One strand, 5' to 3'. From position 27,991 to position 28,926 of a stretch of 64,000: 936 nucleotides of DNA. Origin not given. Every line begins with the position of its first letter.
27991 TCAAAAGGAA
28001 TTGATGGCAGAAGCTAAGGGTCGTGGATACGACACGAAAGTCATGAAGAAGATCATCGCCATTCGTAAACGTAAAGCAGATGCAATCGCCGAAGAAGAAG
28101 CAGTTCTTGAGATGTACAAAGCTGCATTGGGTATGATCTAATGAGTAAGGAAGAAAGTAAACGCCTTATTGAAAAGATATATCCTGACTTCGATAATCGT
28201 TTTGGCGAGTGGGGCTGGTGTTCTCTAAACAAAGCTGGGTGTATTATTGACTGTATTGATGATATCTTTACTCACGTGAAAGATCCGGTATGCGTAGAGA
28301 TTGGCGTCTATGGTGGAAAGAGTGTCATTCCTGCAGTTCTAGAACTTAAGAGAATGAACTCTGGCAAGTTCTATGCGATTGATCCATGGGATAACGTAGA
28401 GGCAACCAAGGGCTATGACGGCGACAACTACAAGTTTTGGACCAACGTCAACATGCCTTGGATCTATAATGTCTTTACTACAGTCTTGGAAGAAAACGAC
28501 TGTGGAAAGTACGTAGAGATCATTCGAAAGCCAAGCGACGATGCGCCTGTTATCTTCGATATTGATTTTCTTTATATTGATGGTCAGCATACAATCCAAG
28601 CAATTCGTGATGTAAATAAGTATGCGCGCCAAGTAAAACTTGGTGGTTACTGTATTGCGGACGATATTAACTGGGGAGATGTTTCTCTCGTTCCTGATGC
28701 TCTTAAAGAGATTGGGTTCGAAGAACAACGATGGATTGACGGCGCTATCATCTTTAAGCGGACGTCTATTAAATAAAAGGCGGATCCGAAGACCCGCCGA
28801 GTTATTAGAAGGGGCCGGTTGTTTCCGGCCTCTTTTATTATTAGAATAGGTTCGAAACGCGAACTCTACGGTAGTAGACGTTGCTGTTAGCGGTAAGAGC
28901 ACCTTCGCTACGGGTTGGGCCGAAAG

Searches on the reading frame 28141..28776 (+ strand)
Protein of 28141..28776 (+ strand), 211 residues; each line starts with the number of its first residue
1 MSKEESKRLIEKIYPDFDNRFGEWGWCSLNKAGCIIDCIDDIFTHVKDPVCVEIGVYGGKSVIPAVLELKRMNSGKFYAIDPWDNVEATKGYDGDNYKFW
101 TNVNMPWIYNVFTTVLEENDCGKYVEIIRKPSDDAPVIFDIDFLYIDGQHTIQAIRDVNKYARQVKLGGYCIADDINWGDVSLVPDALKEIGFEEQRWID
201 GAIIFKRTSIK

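Call 27: search_protein_families(library=pfam, max_evalue=0.01, proteins=[window:28141-28776:+])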
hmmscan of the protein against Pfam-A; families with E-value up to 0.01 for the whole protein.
window:28141-28776:+ (211 aa): 1 family
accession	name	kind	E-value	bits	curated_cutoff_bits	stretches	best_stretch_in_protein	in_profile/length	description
PF13578.12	Methyltransf_24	-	2.4e-12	48.1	26.3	1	52-176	1-105/105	Methyltransferase domain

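Call 28: search_protein_families(library=phrogs, max_evalue=0.01, proteins=[window:28141-28776:+])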
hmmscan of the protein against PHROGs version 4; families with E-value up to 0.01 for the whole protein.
window:28141-28776:+ (211 aa): 1 family
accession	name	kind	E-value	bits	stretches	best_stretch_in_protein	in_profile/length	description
phrog_2675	-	other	7.7e-10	38.8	1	39-191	307-458/599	DNA methyltransferase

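Call 76: search_solved_structures(query=window:28141-28776:+, max_evalue=0.01)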
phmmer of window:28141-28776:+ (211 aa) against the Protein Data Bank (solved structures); distinct sequences matched with E-value up to 0.01: 1.
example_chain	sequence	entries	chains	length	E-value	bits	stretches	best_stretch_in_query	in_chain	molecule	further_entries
6g7d_A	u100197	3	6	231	0.00041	23.3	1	45-176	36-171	Methyltransferase domain protein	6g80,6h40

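Call 77: search_protein_families(library=ncbifam, max_evalue=0.01, proteins=[window:28141-28776:+])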
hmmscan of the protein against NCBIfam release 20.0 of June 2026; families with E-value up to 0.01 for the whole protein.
window:28141-28776:+ (211 aa): 0 families
